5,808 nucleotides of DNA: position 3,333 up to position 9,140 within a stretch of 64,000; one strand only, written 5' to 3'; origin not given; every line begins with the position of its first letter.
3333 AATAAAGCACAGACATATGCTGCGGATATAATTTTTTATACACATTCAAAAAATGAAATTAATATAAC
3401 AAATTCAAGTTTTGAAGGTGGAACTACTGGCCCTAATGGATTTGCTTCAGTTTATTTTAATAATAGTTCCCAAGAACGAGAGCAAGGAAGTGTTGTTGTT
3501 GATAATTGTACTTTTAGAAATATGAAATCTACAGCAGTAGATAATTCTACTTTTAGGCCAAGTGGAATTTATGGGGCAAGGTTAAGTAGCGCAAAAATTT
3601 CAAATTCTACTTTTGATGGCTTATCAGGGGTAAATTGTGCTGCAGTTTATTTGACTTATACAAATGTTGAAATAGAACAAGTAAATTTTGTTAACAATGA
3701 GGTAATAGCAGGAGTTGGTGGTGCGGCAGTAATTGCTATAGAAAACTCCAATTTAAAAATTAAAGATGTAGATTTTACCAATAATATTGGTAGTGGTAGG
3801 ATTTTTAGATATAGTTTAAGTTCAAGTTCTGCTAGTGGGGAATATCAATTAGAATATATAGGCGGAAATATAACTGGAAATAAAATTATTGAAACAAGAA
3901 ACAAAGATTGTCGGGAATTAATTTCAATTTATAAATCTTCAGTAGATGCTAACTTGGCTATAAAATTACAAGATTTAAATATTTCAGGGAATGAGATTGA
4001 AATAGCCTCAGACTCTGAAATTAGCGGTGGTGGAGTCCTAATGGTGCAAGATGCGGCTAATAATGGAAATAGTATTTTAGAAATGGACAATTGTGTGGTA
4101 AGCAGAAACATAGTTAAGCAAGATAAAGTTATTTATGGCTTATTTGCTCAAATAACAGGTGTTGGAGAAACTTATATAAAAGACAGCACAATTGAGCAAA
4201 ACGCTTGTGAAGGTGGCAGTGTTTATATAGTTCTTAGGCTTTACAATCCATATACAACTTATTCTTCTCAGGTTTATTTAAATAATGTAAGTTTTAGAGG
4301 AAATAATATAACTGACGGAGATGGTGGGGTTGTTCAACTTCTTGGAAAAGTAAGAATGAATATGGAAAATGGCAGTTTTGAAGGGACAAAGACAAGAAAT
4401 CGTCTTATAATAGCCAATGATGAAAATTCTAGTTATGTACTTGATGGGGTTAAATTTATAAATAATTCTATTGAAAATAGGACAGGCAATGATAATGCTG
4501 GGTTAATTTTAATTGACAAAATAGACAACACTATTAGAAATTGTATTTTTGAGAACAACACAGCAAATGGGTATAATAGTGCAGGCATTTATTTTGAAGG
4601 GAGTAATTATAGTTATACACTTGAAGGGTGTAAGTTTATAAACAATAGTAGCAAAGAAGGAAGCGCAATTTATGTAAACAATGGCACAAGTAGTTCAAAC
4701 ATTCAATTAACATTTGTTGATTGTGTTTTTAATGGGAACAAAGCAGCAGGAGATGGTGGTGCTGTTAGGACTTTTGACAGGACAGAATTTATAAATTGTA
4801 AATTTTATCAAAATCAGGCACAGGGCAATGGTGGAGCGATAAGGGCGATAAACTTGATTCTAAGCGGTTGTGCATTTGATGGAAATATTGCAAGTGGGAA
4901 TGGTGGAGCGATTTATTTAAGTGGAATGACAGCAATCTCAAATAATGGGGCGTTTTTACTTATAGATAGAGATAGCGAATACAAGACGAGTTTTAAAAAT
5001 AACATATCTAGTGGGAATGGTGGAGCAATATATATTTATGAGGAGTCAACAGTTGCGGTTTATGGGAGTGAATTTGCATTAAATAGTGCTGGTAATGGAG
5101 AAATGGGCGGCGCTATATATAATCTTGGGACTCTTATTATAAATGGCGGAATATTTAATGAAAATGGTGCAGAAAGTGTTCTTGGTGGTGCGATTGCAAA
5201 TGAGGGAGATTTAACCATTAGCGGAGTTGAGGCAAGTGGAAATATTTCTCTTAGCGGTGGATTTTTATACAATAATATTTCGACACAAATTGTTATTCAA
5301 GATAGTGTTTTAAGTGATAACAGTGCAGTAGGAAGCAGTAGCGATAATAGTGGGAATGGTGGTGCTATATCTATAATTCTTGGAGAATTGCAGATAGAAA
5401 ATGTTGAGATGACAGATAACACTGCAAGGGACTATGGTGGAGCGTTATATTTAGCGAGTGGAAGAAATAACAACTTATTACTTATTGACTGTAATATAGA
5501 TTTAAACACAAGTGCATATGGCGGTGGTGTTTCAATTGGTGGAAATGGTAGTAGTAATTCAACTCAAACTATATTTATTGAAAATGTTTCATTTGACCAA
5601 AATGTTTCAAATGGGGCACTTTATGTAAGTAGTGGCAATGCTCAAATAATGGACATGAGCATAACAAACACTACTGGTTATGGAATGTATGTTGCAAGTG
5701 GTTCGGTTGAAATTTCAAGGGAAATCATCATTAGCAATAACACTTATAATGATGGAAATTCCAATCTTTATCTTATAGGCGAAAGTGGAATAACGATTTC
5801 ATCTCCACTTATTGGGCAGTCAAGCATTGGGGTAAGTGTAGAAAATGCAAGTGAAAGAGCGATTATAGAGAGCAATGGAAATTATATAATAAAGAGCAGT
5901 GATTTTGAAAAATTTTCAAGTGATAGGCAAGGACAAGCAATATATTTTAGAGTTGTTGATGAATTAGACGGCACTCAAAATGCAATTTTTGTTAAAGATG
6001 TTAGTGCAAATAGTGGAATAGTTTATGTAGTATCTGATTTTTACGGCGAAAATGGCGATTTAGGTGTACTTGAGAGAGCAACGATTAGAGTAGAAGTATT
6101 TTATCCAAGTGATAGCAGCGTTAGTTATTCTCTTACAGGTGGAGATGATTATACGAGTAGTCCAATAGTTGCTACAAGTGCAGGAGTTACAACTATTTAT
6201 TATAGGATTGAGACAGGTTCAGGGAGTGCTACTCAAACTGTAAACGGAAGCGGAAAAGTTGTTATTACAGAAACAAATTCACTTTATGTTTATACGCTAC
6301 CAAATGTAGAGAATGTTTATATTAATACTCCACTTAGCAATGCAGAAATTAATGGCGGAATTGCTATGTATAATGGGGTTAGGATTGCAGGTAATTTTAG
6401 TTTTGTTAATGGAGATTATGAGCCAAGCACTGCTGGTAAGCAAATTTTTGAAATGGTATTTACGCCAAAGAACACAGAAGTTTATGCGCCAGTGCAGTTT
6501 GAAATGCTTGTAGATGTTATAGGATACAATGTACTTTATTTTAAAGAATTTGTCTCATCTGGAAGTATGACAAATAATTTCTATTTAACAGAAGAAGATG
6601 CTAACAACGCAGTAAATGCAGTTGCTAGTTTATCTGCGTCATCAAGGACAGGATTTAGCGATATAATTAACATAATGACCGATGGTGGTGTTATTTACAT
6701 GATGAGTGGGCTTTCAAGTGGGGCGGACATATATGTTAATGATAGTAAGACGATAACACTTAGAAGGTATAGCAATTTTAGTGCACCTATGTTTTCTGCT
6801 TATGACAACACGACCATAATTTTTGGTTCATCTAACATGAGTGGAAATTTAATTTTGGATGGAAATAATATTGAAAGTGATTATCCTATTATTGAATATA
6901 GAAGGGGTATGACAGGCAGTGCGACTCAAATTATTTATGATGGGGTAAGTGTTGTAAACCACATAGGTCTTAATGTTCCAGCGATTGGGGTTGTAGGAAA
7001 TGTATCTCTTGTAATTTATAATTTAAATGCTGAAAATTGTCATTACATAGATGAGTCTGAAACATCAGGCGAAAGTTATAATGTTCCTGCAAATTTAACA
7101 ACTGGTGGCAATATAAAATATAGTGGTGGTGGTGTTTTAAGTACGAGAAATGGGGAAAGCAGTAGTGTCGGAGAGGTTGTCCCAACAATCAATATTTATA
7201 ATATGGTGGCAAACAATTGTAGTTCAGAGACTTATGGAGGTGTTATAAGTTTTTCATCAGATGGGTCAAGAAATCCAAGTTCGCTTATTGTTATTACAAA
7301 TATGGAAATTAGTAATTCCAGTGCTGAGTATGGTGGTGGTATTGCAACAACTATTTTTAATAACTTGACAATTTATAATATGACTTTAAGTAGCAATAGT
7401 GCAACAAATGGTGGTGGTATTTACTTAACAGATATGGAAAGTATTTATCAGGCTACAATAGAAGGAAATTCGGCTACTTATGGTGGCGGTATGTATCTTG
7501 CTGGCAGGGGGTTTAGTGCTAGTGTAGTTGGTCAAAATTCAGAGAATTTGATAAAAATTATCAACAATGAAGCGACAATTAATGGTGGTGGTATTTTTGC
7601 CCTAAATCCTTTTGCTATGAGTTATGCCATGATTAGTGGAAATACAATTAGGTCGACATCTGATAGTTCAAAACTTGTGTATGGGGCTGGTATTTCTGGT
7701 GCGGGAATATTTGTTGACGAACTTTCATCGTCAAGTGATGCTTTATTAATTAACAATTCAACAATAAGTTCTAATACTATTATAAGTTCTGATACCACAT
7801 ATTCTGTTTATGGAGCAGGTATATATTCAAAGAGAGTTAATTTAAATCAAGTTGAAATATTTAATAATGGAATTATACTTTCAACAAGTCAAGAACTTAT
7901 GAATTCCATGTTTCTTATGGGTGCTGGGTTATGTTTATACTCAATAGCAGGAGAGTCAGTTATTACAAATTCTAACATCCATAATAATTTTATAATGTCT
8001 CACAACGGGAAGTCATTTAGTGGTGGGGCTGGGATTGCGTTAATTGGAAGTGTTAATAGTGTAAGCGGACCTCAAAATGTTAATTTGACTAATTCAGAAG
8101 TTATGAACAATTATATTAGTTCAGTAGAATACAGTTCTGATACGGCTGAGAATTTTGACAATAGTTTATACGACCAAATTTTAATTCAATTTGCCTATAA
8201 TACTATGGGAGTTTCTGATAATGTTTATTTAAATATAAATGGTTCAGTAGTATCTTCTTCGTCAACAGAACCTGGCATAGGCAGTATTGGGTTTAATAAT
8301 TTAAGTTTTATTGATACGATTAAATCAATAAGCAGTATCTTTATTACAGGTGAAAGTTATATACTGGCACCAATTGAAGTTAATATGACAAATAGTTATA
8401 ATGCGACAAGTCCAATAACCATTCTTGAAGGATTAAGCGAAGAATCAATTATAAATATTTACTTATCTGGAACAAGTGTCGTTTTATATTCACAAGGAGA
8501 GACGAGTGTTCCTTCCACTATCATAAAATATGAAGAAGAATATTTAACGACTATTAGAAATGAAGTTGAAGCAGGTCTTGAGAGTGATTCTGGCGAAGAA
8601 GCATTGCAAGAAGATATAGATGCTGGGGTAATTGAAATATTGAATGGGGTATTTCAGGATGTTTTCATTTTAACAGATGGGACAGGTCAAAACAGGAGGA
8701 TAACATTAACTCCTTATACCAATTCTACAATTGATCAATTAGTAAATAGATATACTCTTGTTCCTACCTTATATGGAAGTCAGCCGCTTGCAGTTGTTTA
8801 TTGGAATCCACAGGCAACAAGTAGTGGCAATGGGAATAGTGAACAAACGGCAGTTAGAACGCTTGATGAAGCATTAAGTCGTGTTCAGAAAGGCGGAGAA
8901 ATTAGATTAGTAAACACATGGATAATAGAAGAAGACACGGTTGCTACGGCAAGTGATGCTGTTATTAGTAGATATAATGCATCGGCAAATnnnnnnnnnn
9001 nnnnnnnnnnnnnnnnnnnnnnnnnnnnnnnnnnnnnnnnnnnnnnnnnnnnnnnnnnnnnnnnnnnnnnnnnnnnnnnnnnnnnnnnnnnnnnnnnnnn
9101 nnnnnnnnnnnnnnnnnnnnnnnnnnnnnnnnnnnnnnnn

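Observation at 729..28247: A single 27.5-kb ORF encoding a ~9,170-residue tail-anchored surface protein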

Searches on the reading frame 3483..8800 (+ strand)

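Call 79: search_solved_structures(query=window:3483-8800:+, max_evalue=0.1)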
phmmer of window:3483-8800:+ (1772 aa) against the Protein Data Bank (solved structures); distinct sequences matched with E-value up to 0.1: 0.

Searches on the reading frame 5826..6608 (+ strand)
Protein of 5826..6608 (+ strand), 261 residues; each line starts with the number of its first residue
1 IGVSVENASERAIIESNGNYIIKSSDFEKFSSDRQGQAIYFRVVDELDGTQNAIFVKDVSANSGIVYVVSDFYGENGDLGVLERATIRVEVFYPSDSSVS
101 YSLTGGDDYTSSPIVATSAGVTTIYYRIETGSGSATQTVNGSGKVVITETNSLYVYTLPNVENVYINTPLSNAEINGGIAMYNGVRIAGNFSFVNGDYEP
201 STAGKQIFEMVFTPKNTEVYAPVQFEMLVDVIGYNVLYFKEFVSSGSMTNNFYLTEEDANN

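Call 64: search_protein_families(library=pfam, proteins=[window:5826-6608:+], max_evalue=0.1)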
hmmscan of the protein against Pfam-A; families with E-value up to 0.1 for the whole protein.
window:5826-6608:+ (261 aa): 0 families

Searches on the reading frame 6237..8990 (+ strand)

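Call 8: search_protein_families(library=pfam, proteins=[window:6237-8990:+], max_evalue=0.01)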
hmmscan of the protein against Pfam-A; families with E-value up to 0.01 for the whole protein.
window:6237-8990:+ (918 aa): 0 families

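Call 24: search_protein_families(library=ncbifam, proteins=[window:6237-8990:+], max_evalue=0.1)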
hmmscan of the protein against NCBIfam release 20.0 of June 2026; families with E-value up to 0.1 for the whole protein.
window:6237-8990:+ (918 aa): 1 family
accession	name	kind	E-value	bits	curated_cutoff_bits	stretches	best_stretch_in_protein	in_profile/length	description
TIGR03807.1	RR_fam_repeat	repeat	0.008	16.1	15.75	0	449-472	6-24/27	putative cofactor-binding repeat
